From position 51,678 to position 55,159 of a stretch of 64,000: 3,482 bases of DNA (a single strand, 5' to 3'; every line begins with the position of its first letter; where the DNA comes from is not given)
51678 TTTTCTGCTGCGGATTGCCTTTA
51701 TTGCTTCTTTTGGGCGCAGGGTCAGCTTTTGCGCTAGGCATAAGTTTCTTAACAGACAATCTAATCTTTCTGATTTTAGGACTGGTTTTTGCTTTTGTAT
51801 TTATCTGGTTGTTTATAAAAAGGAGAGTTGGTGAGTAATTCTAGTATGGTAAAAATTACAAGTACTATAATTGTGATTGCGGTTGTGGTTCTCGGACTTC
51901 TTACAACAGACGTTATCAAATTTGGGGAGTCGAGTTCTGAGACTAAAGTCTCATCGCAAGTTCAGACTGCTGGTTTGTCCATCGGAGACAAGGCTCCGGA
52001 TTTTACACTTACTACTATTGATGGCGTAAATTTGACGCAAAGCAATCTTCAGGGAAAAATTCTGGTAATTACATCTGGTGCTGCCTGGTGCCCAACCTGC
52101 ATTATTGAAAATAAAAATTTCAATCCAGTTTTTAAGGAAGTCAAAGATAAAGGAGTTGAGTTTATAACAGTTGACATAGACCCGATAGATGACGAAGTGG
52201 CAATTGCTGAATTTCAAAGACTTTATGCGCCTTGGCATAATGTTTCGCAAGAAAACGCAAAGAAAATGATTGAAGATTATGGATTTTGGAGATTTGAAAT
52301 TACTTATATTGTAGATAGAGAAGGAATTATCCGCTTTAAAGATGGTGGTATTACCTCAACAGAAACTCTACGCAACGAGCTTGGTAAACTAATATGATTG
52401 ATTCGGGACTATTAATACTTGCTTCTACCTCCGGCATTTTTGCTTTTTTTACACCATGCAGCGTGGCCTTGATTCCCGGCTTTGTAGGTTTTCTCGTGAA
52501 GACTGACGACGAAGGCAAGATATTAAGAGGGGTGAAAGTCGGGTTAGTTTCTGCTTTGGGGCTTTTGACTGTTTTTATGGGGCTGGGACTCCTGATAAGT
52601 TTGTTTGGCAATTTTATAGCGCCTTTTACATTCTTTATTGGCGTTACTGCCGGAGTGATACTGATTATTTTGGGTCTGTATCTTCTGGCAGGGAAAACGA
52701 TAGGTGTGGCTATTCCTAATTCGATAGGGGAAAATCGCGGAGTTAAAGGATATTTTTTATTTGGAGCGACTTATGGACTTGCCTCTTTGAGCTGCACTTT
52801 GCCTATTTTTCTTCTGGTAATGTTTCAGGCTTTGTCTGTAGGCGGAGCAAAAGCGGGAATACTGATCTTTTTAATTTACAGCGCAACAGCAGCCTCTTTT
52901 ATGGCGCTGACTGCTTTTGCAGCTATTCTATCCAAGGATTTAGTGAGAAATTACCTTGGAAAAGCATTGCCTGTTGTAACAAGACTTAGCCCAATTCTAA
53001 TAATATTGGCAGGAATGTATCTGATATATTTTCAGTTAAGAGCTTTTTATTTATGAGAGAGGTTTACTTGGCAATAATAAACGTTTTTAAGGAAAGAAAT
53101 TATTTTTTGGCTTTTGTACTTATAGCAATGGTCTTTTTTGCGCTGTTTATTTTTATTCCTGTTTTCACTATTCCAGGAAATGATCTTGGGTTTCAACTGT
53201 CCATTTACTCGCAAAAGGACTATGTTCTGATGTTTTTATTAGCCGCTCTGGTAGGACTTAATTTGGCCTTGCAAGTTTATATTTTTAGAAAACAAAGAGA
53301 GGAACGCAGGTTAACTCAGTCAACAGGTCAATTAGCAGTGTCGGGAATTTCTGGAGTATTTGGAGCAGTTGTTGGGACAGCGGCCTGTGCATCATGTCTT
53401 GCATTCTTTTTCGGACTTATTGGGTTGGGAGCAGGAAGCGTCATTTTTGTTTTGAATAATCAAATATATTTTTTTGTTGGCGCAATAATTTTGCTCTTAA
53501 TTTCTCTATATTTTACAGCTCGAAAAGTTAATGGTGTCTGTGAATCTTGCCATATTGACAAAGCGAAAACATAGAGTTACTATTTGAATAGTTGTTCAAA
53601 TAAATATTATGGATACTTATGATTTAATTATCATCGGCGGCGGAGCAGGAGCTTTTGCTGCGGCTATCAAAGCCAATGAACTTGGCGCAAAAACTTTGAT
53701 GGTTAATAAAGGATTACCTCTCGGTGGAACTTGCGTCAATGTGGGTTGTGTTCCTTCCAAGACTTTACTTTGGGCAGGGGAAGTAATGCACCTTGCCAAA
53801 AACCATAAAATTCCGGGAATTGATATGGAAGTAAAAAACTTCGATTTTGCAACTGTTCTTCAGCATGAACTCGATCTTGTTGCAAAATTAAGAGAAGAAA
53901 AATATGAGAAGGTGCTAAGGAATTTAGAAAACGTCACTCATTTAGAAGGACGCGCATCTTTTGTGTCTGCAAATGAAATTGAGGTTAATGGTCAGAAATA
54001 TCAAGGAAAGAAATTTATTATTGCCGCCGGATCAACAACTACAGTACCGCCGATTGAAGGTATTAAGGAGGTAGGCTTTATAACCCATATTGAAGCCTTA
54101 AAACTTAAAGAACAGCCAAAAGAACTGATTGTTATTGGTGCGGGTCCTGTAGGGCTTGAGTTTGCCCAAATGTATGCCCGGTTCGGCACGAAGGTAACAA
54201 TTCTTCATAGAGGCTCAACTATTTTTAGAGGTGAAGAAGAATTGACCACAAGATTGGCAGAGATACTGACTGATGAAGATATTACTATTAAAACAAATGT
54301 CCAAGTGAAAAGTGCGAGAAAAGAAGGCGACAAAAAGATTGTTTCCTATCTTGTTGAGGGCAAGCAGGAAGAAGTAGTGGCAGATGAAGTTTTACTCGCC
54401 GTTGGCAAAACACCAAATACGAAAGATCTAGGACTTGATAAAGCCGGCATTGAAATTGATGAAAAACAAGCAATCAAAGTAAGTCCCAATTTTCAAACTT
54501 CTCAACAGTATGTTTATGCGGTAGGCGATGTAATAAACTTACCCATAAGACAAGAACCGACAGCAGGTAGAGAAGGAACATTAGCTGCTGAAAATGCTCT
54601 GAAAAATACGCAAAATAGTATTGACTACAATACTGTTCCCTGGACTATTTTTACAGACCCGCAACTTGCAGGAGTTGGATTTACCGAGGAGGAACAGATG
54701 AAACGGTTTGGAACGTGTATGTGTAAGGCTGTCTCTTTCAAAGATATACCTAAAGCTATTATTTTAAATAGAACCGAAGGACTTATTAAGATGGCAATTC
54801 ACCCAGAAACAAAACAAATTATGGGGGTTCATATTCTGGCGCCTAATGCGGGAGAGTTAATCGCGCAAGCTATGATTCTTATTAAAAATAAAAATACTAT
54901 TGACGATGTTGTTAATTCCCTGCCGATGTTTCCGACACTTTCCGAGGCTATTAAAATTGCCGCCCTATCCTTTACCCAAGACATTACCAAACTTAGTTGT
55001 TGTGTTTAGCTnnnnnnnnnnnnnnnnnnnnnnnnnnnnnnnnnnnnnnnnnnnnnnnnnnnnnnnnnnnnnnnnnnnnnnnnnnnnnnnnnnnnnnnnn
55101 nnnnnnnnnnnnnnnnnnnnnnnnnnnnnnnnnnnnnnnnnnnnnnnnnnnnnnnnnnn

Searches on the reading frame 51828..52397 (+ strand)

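Call 16: search_protein_families(library=pfam, max_evalue=0.1, proteins=[window:51828-52397:+])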
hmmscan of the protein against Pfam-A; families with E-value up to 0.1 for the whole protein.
window:51828-52397:+ (189 aa): 8 families
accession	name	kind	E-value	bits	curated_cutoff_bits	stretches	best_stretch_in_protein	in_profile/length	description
PF00578.27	AhpC-TSA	-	3.1e-17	63.1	26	1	52-170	1-123/124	AhpC/TSA family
PF08534.16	Redoxin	-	2e-11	44.3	26.6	1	53-174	3-134/148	Redoxin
PF02630.20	SCO1-SenC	-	2.9e-05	24.5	22.8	1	57-125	2-73/134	SCO1/SenC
PF13905.12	Thioredoxin_8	-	0.00037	21.2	27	1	76-167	1-93/94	Thioredoxin-like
PF13899.12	Thioredoxin_7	-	0.0042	17.6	27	1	75-135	16-76/83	Thioredoxin-like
PF06110.17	TXD17-like_Trx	-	0.013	15.5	23.1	1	82-117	32-66/119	Thioredoxin domain-containing protein 17-like, thioredoxin domain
PF00085.26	Thioredoxin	-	0.034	14.6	23.5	1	77-124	19-65/103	Thioredoxin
PF18743.7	AHJR-like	-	0.079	13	26.1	0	121-182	52-113/123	REase_AHJR-like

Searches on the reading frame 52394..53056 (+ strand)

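Call 16: search_protein_families(library=pfam, max_evalue=0.1, proteins=[window:52394-53056:+])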
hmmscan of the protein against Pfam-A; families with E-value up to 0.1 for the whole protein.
window:52394-53056:+ (220 aa): 3 families
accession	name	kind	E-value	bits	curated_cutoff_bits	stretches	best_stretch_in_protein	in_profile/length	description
PF02683.22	DsbD_TM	-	0.00066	19.5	27.1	1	12-91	10-91/219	Cytochrome C biogenesis protein transmembrane domain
PF22861.1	GEO12453p1-like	-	0.05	15.1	32.2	1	139-187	5-54/74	GEO12453p1-like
PF18917.5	LiaI-LiaF-like_TM1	-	0.096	13.2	27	1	85-108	2-23/42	LiaI-LiaF-like transmembrane region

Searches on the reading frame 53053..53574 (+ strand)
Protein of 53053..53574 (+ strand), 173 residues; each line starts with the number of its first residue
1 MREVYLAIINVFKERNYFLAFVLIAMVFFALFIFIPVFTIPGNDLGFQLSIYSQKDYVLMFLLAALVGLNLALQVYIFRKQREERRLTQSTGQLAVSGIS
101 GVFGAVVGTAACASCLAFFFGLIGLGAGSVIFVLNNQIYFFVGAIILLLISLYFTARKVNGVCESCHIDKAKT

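Call 5: search_protein_families(library=pfam, max_evalue=1, proteins=[window:53053-53574:+])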
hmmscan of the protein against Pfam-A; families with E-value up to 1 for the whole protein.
window:53053-53574:+ (173 aa): 3 families
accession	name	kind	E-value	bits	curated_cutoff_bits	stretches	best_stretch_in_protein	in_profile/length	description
PF07690.21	MFS_1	-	0.00016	21.2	33.4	1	9-131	196-314/347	Major Facilitator Superfamily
PF16165.10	Ferlin_C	-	0.15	12.4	29.4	0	12-43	122-149/154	Ferlin C-terminus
PF11431.13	Transport_MerF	-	0.35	11.2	24.3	1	56-71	21-36/45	Membrane transport protein MerF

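Call 6: search_protein_families(library=ncbifam, max_evalue=1, proteins=[window:53053-53574:+])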
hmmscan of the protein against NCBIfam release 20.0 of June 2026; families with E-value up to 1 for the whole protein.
window:53053-53574:+ (173 aa): 3 families
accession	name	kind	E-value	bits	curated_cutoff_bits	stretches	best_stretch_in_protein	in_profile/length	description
NF033560.1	merT_RC607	exception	0.0084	16.5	130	1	96-155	4-64/97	mercuric transport protein MerT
NF011355.0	PRK14773.1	subfamily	0.98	9.2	218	1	52-103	91-140/206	lipoprotein signal peptidase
TIGR04154.1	archaeo_STT3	subfamily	0.99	7.6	450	1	8-107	227-324/831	oligosaccharyl transferase, archaeosortase A system-associated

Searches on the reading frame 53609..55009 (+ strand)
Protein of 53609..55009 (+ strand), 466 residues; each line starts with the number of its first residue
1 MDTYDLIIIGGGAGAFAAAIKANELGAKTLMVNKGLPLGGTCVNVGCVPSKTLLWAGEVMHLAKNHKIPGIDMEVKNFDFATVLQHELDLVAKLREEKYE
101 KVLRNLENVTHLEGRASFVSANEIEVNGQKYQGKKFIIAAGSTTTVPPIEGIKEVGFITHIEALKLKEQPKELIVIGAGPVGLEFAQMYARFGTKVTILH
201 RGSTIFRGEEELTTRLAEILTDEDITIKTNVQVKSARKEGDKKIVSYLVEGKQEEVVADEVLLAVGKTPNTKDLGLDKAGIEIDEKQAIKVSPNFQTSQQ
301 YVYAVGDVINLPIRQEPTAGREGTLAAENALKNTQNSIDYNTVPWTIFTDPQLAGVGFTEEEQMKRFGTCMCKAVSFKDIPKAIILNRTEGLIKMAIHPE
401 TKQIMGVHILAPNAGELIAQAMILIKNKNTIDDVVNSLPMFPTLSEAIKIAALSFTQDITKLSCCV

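Call 5: search_protein_families(library=pfam, max_evalue=1, proteins=[window:53609-55009:+])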
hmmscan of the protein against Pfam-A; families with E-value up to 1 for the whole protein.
window:53609-55009:+ (466 aa): 21 families
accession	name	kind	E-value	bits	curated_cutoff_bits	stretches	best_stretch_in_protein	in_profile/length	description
PF07992.20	Pyr_redox_2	-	2.9e-62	211.2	26.1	1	4-323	1-291/291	Pyridine nucleotide-disulphide oxidoreductase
PF02852.28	Pyr_redox_dim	-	4.1e-26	91.8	25.3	1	343-451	1-109/110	Pyridine nucleotide-disulphide oxidoreductase, dimerisation domain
PF00070.33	Pyr_redox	-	7.5e-17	62.1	22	1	173-246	2-76/82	Pyridine nucleotide-disulphide oxidoreductase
PF13738.12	Pyr_redox_3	-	6.8e-12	45.7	30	1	122-305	114-304/305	Pyridine nucleotide-disulphide oxidoreductase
PF03486.20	HI0933_like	-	2.1e-10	40.9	50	3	212-318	111-191/244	HI0933-like protein Rossmann domain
PF12831.13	FAD_oxidored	-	3.7e-10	40.1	27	1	5-52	1-48/416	FAD dependent oxidoreductase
PF01134.28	GIDA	-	1.1e-09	38.3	22.1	2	5-142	1-150/391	Glucose inhibited division protein A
PF00890.30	FAD_binding_2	-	8.2e-06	25.7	20.4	1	5-42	1-38/414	FAD binding domain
PF01262.27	AlaDh_PNT_C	-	7e-05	22.8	23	1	169-253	27-106/214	Alanine dehydrogenase/PNT, C-terminal domain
PF13450.12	NAD_binding_8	-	8.3e-05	23.2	21.9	2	8-42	1-35/68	NAD(P)-binding Rossmann-like domain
PF01946.23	Thi4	-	0.00053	19.7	26.2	1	172-201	19-49/235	Thi4 family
PF13434.12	Lys_Orn_oxgnase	-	0.0018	17.9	21.3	1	98-191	113-209/339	L-lysine 6-monooxygenase/L-ornithine 5-monooxygenase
PF05834.18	Lycopene_cycl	-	0.0021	17.6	23.4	1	173-210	2-41/380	Lycopene cyclase protein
PF01266.30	DAO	-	0.0051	16.8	27.9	0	173-204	2-33/353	FAD dependent oxidoreductase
PF02826.25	2-Hacid_dh_C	-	0.01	15.6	25.1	1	169-225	35-94/178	D-isomer specific 2-hydroxyacid dehydrogenase, NAD binding domain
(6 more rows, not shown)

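Call 6: search_protein_families(library=ncbifam, max_evalue=1, proteins=[window:53609-55009:+])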
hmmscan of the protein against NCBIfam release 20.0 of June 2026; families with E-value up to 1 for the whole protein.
window:53609-55009:+ (466 aa): 135 families (the best 25 are shown)
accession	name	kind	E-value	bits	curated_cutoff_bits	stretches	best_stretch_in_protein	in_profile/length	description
TIGR02053.1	MerA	equivalog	3.1e-154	514.4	454.45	1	4-466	1-464/465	mercury(II) reductase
TIGR01350.1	lipoamide_DH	equivalog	2.7e-111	372.5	408.8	1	4-458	2-457/461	dihydrolipoyl dehydrogenase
NF010311.1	PRK13748.1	subfamily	2.8e-105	353.3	600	1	5-465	99-558/560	mercury(II) reductase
NF004991.0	PRK06370.1-3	subfamily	9.5e-99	331.2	620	1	2-458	34-490/509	FAD-containing oxidoreductase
NF004947.0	PRK06292.2-5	equivalog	8e-97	325.1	592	1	1-454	1-457/474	dihydrolipoyl dehydrogenase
NF004776.0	PRK06116.1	equivalog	1.1e-90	304.8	480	1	2-447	3-445/450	glutathione-disulfide reductase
NF004992.0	PRK06370.1-4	equivalog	3e-87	293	629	1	2-449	3-449/459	FAD-containing oxidoreductase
NF004946.0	PRK06292.2-4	subfamily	8.4e-86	288.6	634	1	1-451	1-466/487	dihydrolipoyl dehydrogenase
NF003585.0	PRK05249.1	equivalog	8.9e-85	285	465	1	3-457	6-459/464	Si-specific NAD(P)(+) transhydrogenase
NF004943.0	PRK06292.2-1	equivalog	1.9e-83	280.8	432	1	1-455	1-455/456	dihydrolipoyl dehydrogenase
TIGR01424.1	gluta_reduc_2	equivalog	3.3e-83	279.7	606.05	1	4-447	3-441/446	glutathione-disulfide reductase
NF004945.0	PRK06292.2-3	equivalog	1.4e-80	271.5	494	1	1-450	1-447/457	dihydrolipoyl dehydrogenase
TIGR01421.1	gluta_reduc_1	equivalog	1.2e-78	265.3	556.15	1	3-447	2-445/450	glutathione-disulfide reductase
NF005884.0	PRK07846.1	equivalog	1.7e-76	257.7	501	1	1-454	1-450/454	mycothione reductase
NF004939.0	PRK06292.1-1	equivalog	1.9e-73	247.8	435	1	3-457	5-460/476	dihydrolipoyl dehydrogenase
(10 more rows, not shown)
